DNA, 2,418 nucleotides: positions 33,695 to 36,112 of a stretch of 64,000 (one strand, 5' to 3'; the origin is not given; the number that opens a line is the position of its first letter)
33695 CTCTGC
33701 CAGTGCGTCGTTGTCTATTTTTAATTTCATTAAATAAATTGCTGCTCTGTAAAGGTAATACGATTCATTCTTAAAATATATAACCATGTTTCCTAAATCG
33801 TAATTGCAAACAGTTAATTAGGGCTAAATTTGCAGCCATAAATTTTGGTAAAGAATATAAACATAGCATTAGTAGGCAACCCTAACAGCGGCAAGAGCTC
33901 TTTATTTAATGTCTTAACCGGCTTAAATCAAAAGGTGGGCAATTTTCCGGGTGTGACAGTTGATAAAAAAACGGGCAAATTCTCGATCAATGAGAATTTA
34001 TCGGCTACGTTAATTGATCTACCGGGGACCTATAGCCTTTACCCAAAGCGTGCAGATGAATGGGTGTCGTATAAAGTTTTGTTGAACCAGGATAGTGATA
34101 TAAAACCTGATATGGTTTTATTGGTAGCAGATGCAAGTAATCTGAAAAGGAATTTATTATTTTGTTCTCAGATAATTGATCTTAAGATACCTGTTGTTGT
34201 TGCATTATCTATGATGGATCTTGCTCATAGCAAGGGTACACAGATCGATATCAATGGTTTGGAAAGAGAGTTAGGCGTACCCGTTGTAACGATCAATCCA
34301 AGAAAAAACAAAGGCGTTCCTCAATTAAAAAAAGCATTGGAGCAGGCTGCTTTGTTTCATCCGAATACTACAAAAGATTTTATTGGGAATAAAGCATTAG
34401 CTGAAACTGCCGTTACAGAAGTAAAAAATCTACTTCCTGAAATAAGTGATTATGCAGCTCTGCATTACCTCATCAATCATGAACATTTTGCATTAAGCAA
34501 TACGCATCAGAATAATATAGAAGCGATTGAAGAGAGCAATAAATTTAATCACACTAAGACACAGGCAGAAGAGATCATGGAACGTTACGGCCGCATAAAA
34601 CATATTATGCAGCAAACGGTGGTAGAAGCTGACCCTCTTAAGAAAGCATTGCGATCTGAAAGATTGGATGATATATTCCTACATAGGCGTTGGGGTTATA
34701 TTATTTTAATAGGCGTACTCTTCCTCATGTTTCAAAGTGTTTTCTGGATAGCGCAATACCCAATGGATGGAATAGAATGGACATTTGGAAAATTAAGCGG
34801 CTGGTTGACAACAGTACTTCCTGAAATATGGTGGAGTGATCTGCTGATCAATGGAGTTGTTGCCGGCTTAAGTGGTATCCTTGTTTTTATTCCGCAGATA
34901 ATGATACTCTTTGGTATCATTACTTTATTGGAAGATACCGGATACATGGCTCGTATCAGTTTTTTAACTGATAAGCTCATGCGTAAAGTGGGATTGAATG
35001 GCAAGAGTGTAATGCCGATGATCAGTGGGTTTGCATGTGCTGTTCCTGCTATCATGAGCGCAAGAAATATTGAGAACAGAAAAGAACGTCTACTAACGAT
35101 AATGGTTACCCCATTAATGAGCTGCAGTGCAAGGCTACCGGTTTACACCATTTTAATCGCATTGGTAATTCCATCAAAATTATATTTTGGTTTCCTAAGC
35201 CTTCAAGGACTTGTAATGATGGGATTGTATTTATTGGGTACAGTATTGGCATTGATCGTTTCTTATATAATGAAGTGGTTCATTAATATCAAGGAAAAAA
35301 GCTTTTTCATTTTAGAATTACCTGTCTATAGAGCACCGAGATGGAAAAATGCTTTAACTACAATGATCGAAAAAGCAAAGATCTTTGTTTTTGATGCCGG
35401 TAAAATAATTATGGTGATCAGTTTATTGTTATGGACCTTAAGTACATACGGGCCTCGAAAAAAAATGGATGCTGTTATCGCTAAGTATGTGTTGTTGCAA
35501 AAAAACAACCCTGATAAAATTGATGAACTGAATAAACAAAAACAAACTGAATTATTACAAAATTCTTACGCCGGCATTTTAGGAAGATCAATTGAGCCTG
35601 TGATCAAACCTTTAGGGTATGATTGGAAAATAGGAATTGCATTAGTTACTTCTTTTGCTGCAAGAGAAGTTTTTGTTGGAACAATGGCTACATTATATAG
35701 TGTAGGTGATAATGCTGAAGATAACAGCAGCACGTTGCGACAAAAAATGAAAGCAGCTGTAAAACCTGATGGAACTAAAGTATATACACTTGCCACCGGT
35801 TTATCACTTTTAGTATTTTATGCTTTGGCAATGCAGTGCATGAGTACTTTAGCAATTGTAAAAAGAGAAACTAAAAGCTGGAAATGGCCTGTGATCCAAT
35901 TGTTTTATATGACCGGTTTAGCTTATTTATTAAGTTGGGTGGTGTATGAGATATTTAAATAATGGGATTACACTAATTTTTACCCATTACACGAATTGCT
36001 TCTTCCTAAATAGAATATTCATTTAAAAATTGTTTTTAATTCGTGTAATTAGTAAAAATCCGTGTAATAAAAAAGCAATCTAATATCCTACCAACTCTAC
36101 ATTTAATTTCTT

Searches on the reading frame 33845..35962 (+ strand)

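Call 77: search_protein_families(library=pfam, proteins=[window:33845-35962:+])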
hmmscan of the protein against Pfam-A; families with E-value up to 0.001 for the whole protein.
window:33845-35962:+ (705 aa): 6 families
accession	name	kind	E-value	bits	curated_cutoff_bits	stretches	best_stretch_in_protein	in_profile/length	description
PF02421.24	FeoB_N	-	1.6e-54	184.1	27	1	6-164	2-155/156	Ferrous iron transport protein B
PF07670.19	Gate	-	2.7e-39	134.3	29.6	2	346-438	2-101/104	Nucleoside recognition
PF01926.29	MMR_HSR1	-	9.3e-19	68.1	21.9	1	6-121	1-111/113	50S ribosome-binding GTPase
PF07664.17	FeoB_C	-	2.8e-14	53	26.6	1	458-510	1-54/54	Ferrous iron transport protein B C terminus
PF09439.16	SRPRB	-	1.1e-05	25.4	25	1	6-172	5-163/178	Signal recognition particle receptor beta subunit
PF03193.22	RsgA_GTPase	-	0.00015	22.1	30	0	99-168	41-107/174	RsgA GTPase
